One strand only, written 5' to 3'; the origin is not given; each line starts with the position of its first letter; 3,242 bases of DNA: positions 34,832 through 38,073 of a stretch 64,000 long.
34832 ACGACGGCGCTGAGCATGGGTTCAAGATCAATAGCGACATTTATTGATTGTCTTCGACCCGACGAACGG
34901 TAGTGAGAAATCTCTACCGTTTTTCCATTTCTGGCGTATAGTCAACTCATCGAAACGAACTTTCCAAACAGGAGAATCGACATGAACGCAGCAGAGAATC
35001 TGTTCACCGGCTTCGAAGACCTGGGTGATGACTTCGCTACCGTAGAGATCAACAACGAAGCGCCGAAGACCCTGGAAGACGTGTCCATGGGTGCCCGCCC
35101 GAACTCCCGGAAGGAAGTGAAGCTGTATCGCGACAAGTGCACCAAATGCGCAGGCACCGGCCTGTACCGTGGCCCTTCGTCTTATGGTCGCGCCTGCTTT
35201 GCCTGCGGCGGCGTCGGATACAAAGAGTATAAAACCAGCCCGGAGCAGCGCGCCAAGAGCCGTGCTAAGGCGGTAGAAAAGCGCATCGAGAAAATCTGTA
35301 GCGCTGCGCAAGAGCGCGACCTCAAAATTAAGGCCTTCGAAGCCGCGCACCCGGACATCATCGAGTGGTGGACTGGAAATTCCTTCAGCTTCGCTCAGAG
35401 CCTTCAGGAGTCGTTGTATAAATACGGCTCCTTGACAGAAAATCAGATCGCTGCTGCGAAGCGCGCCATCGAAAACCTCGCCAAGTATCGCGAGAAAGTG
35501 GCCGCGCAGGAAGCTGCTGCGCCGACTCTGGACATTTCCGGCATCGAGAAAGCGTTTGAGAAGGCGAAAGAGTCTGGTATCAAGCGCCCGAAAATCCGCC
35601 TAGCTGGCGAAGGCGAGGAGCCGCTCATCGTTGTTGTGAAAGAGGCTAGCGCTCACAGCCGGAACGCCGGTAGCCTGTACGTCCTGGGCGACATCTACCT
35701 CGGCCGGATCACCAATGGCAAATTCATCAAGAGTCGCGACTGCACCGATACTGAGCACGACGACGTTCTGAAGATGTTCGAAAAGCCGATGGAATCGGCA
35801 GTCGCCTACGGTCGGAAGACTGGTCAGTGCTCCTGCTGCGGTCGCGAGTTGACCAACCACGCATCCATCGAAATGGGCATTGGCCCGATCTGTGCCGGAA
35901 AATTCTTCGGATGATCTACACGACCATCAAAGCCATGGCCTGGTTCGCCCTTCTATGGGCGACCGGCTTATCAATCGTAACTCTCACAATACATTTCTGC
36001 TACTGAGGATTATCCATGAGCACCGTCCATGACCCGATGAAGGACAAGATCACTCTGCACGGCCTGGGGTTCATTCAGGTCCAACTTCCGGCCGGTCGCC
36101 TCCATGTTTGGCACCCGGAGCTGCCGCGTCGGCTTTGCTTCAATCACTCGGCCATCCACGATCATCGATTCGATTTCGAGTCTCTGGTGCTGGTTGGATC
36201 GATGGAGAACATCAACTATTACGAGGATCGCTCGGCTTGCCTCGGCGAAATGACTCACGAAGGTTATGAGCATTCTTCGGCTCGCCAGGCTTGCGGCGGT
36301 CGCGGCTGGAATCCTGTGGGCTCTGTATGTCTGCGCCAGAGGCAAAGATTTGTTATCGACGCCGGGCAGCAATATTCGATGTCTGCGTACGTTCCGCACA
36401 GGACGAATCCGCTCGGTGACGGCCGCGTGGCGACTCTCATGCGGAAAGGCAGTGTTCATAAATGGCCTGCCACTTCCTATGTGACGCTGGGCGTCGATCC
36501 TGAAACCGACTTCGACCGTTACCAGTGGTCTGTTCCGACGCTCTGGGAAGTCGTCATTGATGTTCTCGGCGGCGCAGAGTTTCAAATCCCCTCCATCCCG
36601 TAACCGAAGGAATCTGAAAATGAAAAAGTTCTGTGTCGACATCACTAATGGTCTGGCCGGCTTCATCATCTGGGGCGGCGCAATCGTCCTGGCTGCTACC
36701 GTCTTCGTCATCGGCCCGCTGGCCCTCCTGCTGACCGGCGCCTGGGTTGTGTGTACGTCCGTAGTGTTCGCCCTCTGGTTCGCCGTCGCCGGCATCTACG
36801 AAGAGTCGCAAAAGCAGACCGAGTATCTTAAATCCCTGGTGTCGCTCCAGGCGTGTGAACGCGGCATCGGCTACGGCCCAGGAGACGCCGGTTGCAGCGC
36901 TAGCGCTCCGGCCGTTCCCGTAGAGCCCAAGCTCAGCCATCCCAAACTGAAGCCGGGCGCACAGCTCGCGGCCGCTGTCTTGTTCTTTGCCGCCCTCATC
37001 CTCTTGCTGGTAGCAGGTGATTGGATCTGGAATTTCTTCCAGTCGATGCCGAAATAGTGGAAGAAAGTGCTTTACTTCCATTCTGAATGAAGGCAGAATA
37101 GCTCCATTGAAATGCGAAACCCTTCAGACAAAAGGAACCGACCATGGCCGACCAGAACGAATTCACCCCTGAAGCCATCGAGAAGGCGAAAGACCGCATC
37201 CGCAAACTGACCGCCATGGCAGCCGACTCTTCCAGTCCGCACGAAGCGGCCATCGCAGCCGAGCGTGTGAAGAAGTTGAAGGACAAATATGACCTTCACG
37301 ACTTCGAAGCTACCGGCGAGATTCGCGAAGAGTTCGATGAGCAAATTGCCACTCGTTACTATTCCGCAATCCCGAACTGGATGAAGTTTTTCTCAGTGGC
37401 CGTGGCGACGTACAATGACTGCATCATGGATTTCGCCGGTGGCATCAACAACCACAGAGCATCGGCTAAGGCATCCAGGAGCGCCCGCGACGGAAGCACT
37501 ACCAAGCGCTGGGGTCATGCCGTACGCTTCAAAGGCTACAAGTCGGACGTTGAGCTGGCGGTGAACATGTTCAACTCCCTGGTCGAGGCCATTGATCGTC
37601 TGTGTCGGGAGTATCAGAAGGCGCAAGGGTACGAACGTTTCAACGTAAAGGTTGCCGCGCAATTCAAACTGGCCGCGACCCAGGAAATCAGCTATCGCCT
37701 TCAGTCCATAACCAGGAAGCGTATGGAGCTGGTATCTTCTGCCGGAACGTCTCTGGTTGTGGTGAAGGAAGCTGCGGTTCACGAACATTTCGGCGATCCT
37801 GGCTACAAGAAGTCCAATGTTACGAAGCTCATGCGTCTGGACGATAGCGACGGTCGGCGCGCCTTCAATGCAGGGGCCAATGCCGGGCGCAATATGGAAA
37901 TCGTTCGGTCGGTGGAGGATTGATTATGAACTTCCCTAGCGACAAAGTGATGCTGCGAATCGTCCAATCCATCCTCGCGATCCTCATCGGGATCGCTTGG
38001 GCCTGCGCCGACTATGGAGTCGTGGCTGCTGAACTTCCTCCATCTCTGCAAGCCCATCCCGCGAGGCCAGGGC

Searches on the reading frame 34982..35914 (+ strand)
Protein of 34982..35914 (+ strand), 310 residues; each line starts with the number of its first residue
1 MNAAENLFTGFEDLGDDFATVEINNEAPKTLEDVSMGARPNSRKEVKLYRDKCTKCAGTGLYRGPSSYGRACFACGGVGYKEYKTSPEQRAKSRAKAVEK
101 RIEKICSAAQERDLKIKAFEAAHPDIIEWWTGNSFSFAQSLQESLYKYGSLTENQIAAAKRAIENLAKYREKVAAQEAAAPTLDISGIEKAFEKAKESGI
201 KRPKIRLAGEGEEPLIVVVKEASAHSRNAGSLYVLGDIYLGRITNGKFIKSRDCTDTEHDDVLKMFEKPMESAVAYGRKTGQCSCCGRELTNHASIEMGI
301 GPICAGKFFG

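Call 83: search_protein_families(library=pfam, proteins=[window:34982-35914:+], max_evalue=0.01)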
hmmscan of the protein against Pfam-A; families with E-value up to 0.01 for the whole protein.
window:34982-35914:+ (310 aa): 1 family
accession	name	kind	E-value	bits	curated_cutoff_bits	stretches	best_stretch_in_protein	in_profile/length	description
PF19474.4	DUF6011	-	9e-15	54.4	26.6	1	273-308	1-36/37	Family of unknown function (DUF6011)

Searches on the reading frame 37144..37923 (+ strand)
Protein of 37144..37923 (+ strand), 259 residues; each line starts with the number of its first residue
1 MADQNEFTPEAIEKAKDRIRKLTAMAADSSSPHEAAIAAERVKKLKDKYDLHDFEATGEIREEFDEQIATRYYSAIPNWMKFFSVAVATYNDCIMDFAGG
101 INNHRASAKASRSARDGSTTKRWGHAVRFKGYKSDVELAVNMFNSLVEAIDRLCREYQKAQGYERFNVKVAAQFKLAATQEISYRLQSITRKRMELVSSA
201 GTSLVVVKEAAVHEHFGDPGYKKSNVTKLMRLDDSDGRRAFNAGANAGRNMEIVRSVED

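Call 83: search_protein_families(library=pfam, proteins=[window:37144-37923:+], max_evalue=0.01)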
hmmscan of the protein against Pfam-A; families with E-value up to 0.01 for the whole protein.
window:37144-37923:+ (259 aa): 2 families
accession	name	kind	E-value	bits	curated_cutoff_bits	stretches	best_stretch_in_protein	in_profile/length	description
PF10979.13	DUF2786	-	1.8e-11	44.3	23.9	1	14-52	1-39/40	Protein of unknown function (DUF2786)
PF23771.1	DUF7168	-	8e-10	39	25.5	1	69-195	13-120/140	Domain of unknown function (DUF7168)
